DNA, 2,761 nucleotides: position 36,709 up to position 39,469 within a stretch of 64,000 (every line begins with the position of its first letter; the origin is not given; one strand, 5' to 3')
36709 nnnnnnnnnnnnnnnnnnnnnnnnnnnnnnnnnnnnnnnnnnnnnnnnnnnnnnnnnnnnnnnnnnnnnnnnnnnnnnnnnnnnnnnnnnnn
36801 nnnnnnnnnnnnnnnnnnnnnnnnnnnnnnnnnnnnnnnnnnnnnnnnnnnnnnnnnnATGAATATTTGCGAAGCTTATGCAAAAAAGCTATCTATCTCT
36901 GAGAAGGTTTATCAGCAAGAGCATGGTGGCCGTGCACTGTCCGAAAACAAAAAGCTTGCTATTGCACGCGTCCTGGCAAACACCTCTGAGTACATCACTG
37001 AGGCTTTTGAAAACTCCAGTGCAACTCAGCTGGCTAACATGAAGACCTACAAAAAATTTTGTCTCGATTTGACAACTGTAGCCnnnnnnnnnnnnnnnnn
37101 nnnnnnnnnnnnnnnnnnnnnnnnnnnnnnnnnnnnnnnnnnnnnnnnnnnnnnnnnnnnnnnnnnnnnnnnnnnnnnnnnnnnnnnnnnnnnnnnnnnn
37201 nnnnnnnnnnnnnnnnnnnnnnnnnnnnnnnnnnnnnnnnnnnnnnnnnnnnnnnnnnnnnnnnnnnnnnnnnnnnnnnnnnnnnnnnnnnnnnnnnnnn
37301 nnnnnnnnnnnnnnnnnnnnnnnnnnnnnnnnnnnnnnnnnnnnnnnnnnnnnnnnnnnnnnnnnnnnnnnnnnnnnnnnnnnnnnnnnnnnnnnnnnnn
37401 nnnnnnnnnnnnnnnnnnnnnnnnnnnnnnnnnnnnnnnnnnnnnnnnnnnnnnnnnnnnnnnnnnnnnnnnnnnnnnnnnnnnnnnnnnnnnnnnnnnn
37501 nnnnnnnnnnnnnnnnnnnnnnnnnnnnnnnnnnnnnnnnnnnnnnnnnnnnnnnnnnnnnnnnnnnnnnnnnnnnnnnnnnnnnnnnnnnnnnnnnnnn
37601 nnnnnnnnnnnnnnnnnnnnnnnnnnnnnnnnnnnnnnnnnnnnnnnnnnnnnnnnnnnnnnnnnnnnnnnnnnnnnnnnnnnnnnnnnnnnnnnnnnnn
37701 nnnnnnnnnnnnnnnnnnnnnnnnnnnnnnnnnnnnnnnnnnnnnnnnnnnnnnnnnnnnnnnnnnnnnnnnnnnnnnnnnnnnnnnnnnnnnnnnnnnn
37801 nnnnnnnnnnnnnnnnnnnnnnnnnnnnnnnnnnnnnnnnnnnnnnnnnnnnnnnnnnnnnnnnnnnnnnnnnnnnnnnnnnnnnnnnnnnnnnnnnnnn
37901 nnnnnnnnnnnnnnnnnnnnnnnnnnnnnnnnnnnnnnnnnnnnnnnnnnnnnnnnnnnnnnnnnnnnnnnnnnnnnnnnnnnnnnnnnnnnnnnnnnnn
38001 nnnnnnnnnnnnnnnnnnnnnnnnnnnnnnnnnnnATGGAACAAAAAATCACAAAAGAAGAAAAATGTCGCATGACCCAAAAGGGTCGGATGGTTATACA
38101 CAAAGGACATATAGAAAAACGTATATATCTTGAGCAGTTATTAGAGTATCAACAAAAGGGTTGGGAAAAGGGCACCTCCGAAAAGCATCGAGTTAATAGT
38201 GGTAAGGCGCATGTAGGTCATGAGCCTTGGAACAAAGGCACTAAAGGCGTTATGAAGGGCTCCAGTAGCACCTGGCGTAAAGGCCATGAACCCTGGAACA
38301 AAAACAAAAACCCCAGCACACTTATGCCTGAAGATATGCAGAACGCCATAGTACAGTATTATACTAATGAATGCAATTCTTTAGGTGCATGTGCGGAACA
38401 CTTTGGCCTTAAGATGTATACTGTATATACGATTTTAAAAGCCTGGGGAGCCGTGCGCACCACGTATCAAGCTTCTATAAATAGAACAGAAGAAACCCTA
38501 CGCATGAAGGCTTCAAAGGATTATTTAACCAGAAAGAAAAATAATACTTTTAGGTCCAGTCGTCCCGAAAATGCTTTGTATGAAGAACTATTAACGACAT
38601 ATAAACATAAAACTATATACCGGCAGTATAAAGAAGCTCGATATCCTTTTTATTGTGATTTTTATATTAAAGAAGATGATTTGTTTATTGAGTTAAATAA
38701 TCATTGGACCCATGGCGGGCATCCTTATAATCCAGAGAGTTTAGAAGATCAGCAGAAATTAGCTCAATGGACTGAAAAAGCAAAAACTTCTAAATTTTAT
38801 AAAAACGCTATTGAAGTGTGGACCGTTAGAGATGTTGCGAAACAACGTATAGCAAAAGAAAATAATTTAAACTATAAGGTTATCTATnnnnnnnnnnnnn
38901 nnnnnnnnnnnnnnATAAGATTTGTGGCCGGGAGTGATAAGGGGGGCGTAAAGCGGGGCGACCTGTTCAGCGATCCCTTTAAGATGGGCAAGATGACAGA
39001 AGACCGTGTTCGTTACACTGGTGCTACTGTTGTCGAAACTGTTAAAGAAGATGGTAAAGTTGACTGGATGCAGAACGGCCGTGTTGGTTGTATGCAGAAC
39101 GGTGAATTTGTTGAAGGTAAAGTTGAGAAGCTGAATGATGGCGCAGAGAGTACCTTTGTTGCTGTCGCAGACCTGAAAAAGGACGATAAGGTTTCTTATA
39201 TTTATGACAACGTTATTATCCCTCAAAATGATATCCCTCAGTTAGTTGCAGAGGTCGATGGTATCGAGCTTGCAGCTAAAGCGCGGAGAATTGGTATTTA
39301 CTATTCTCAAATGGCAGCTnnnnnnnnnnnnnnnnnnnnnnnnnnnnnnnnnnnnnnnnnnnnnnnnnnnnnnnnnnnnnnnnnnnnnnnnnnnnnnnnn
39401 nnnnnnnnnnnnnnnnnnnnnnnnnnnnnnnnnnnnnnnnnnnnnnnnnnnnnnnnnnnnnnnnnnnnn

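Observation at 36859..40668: Major capsid gene split into five exons by four group I introns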

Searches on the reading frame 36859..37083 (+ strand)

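Call 7: search_protein_families(library=pfam, proteins=[window:36859-37083:+], max_evalue=0.1)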
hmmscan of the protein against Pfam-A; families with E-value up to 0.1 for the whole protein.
window:36859-37083:+ (75 aa): 1 family
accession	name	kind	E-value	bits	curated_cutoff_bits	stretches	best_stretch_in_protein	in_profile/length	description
PF18488.6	WYL_3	-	0.0051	17.6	25.3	1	5-29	19-43/63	WYL domain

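Call 8: search_protein_families(library=phrogs, proteins=[window:36859-37083:+], max_evalue=0.1)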
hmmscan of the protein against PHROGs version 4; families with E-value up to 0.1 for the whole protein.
window:36859-37083:+ (75 aa): 0 families

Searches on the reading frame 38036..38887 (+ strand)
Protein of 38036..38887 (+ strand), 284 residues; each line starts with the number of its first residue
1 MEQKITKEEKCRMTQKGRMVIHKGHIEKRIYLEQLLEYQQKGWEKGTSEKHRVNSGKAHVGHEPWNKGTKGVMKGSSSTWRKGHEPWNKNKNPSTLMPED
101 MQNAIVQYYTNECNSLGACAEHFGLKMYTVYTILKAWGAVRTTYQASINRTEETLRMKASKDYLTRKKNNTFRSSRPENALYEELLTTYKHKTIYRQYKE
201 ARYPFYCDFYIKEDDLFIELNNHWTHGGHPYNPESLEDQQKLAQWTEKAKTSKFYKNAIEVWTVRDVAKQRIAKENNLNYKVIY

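Call 7: search_protein_families(library=pfam, proteins=[window:38036-38887:+], max_evalue=0.1)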
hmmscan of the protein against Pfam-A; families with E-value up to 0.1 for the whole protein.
window:38036-38887:+ (284 aa): 1 family
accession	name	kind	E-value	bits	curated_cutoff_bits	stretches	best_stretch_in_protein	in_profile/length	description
PF12298.14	Bot1p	-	0.0063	17.1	23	1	86-135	6-55/172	Eukaryotic mitochondrial regulator protein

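Call 8: search_protein_families(library=phrogs, proteins=[window:38036-38887:+], max_evalue=0.1)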
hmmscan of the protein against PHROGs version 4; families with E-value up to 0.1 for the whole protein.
window:38036-38887:+ (284 aa): 0 families

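Call 42: search_protein_families(library=ncbifam, proteins=[window:38036-38887:+], max_evalue=0.1)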
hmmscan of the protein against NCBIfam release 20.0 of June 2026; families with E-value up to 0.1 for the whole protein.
window:38036-38887:+ (284 aa): 1 family
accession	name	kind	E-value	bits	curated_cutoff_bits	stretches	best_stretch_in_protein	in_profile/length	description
NF001072.0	PRK00118.2-2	equivalog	0.058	13.8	97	1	100-175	20-95/111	putative DNA-binding protein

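Call 48: predict_structure(protein=window:38036-38887:+)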
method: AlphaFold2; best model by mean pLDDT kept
length: 284 residues; sequences in the alignment: 1
mean_pLDDT: 52.6   pTM: 0.26
mean pLDDT of the five models: 52.6, 37.8, 37.2, 36.4, 33.4
residues with pLDDT >= 90: 2; 70-90: 57; 50-70: 70; < 50: 155
segments of 3 or more residues with pLDDT < 50: 1-3, 17-22, 49-63, 65-95, 140-220, 278-284
pLDDT, mean of each block of 10 residues (from residue 1): 61 47 48 59 54 45 40 38 40 56 83 78 84 70 36 37 37 35 37 38 45 42 60 76 72 59 54 48 41
secondary structure, 60 per line:
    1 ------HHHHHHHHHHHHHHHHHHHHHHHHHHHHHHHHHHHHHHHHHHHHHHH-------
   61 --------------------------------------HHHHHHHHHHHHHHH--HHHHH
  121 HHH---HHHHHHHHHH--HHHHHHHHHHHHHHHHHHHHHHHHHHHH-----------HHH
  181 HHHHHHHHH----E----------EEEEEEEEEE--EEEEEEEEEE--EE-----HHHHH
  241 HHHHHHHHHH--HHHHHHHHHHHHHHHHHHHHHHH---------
elements in order: H7-53 H99-113 H116-123 H127-136 H139-166 H178-189 E205-214 E217-226 H236-250 H253-275

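Call 49: search_solved_structures(query=window:38036-38887:+, max_evalue=10, show_alignments=2)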
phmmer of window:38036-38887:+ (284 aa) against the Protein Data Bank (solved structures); distinct sequences matched with E-value up to 10: 1.
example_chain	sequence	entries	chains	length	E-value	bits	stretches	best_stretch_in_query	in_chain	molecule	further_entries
1s7o_A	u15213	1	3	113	0.5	13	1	96-153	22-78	Hypothetical UPF0122 protein SPy1201/SpyM3_0842/SPs1042/spyM18_1152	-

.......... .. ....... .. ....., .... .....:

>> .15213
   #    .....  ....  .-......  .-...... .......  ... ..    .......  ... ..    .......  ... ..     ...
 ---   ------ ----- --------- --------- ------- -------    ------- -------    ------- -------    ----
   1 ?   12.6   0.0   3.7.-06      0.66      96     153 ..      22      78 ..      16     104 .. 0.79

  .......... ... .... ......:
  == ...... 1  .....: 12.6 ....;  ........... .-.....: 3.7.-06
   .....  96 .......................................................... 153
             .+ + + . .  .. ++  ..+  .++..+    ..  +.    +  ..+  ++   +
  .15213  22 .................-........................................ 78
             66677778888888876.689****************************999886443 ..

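Call 56: search_protein_representatives(protein=window:38036-38887:+)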
Query: 284 residues. Proteins with E-value up to 0.001 (for the whole library): 3397; up to 1e-10: 2863; up to 1e-30: 250. The best 150 are listed.
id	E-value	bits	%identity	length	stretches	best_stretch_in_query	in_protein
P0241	2.3e-63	230.6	47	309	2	147-284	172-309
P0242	5.6e-60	219.6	43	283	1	5-284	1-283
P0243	9.8e-59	215.5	56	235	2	153-284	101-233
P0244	8.7e-56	205.8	44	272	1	20-284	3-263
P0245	1.6e-55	204.9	46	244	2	145-284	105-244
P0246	2.1e-54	201.3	52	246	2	155-284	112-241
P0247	7.9e-53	196.1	54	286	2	145-284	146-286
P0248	1.4e-51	192.1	50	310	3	147-284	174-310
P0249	7.6e-51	189.6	42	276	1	14-284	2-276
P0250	1.2e-50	188.9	42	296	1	5-284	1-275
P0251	1.5e-49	185.4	48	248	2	145-284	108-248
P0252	2.0e-49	184.9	64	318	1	151-284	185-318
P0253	6.2e-49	183.3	54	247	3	151-284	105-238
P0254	1.1e-48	182.4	40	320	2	16-284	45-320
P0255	1.2e-46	175.8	46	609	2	160-283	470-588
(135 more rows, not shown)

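Call 59: search_protein_families(library=pfam, alignment_id=A2, max_evalue=0.01)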
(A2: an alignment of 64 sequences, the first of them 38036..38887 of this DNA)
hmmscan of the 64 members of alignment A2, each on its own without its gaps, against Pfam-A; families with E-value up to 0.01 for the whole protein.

A. member 1, window:38036-38887:+ (284 aa): 1 family
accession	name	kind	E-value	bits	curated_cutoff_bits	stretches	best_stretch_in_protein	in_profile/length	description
PF12298.14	Bot1p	-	0.0063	17.1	23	0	86-135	6-55/172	Eukaryotic mitochondrial regulator protein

B. families by the number of members that match (of 64 scanned): 26 families (the first 25 are shown)
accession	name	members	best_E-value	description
PF24308.1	DUF7487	19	1.1e-28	Family of unknown function (DUF7487)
PF07460.16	NUMOD3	15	1.1e-21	NUMOD3 motif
PF13518.12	HTH_28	7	1.4e-06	Helix-turn-helix domain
PF13384.12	HTH_23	3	2e-07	Homeodomain-like domain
PF19575.5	HTH_58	2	1.6e-08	Helix-turn-helix domain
PF08279.18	HTH_11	2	0.00059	HTH domain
PF04545.22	Sigma70_r4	1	9.9e-07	Sigma-70, region 4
PF02796.21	HTH_7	1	1.5e-05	Helix-turn-helix domain of resolvase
PF21476.4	PF0610-like_N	1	0.0002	PF0610-like, N-terminal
PF22186.1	HI1480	1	0.00074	Hypothetical protein HI1480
PF19610.4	DUF6115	1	0.00098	Family of unknown function (DUF6115)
PF25787.1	HTH_SB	1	0.0012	Sleeping Beauty transposase HTH domain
PF07424.16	TrbM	1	0.0017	TrbM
PF08281.18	Sigma70_r4_2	1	0.0023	Sigma-70, region 4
PF13551.12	HTH_29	1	0.0025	Winged helix-turn helix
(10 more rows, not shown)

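Call 61: predict_structure(alignment_id=A2)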
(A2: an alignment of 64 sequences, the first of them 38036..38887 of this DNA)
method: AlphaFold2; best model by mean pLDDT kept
length: 284 residues; sequences in the alignment: 64
mean_pLDDT: 88.4   pTM: 0.55
mean pLDDT of the five models: 88.4, 87.7, 87.2, 87.2, 86.8
residues with pLDDT >= 90: 193; 70-90: 55; 50-70: 21; < 50: 15
segments of 3 or more residues with pLDDT < 50: 69-79, 144-147
pLDDT, mean of each block of 10 residues (from residue 1): 87 94 98 98 98 90 65 47 65 84 95 92 94 87 55 82 85 84 97 97 98 98 95 98 98 97 98 98 97
secondary structure, 60 per line:
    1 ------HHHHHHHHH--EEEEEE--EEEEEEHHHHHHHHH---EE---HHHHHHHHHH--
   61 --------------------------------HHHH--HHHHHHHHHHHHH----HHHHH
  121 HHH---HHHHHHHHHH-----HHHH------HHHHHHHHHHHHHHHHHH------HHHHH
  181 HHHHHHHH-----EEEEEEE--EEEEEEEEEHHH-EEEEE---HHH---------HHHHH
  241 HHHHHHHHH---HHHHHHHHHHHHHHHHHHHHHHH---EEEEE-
elements in order: H7-15 E18-23 E26-31 H32-40 H49-58 H93-96 H99-111 H116-123 H127-136 H142-145 H152-169 H176-188 E194-200 E203-211 E216-220 H236-249 H253-275 E279-283

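Call 65: fold_search(model_id=the predicted structure, library=pdb)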
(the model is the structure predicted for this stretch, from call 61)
No match with E <= 0.001 here; weaker rows may still be real.
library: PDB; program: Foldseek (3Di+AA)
matches with E <= 10: 500; with E <= 0.001: 0
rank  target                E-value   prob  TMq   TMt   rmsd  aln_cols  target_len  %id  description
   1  1vsr                  9.9e-02  0.89  0.21  0.39   6.4       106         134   19  VERY SHORT PATCH REPAIR (VSR) ENDONUCLEASE FROM ESCHERICHIA COLI (released 1999-10-27)
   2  1cw0_A                1.5e-01  0.75  0.22  0.36   8.8       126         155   20  CRYSTAL STRUCTURE ANALYSIS OF VERY SHORT PATCH REPAIR (VSR) ENDONUCLEASE IN COMPLEX WITH A DUPLEX DNA (released 1999-12-12)
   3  9i05_Xv               1.6e-01  0.54  0.22  0.17  14.5       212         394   11  Cryo-EM structure of the large subunit of the mitochondrial ribosome from Toxoplasma gondii (released 2025-06-11)
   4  7bbq                  2.1e-01  0.47  0.13  0.34  13.2        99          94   17  Crystal structure of the HTH DNA binding protein ArdK from R388 plasmid. Apo form. (released 2022-07-13)
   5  1s7o_B                2.6e-01  0.57  0.14  0.35  15.5       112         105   19  Crystal structure of putative DNA binding protein SP_1288 from Streptococcus pygenes (released 2004-06-29)
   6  1s7o_A                2.8e-01  0.54  0.14  0.34  15.4       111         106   18  Crystal structure of putative DNA binding protein SP_1288 from Streptococcus pygenes (released 2004-06-29)
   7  6p4o_F                3.0e-01  0.69  0.16  0.10   9.5        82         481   18  Complex of XPB helicase with Bax1 endonuclease from Sulfurisphaera tokodaii at 3.15 Angstroms resolution (released 2020-06-03)
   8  9i05_Xl               3.5e-01  0.44  0.22  0.15  14.0       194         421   12  Cryo-EM structure of the large subunit of the mitochondrial ribosome from Toxoplasma gondii (released 2025-06-11)
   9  1s7o_C                4.5e-01  0.44  0.14  0.34  15.3       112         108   19  Crystal structure of putative DNA binding protein SP_1288 from Streptococcus pygenes (released 2004-06-29)
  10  2jn6_MODEL_1_A        4.5e-01  0.47  0.14  0.39  20.6       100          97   16  Solution NMR structure of Protein Cgl2762 from Corynebacterium Glutamicum: Northeast Structural Genomics Conso (released 2007-02-27)
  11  5y6i_B                4.8e-01  0.30  0.15  0.18  15.2       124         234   20  Crystal structure of Pseudomonas aeruginosa HmgR (released 2018-08-15)
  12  4hob_C                5.1e-01  0.82  0.17  0.58   4.0        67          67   22  The crystal structure of the Zalpha domain from Cyprinid Herpes virus 3 (released 2013-09-11)
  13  7bca_A                5.1e-01  0.44  0.16  0.37  12.1        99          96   17  Crystal structure of the HTH DNA binding protein ArdK from R388 plasmid bound to a direct-repeat DNA element (released 2022-07-13)
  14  9fia_BK               5.1e-01  0.69  0.14  0.20  12.8        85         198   20  SSU(body) structure derived from the SSU sample of the mitoribosome from T. gondii. (released 2024-12-11)
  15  3hug_C                5.4e-01  0.25  0.08  0.29  11.8        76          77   16  Crystal structure of Mycobacterium tuberculosis anti-sigma factor RslA in complex with -35 promoter binding domain of  (released 2010-03-02)
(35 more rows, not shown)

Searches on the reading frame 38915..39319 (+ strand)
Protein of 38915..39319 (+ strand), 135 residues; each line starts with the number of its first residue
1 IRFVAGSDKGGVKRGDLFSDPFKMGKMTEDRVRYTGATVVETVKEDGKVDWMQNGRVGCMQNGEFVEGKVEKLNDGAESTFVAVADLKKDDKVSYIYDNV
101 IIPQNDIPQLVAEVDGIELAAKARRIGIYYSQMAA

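Call 7: search_protein_families(library=pfam, proteins=[window:38915-39319:+], max_evalue=0.1)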
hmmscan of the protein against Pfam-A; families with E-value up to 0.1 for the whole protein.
window:38915-39319:+ (135 aa): 0 families

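Call 8: search_protein_families(library=phrogs, proteins=[window:38915-39319:+], max_evalue=0.1)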
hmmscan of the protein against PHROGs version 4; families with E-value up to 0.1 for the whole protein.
window:38915-39319:+ (135 aa): 3 families
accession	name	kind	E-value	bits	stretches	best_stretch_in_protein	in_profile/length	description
phrog_20412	-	unknown function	0.0092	17.4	1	17-56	16-55/73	-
phrog_8474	-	unknown function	0.05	14.4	0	30-58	6-34/48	-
phrog_3406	-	unknown function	0.085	14.1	0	83-118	43-78/84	-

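Call 42: search_protein_families(library=ncbifam, proteins=[window:38915-39319:+], max_evalue=0.1)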
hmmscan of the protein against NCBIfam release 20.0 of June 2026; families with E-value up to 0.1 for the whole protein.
window:38915-39319:+ (135 aa): 0 families
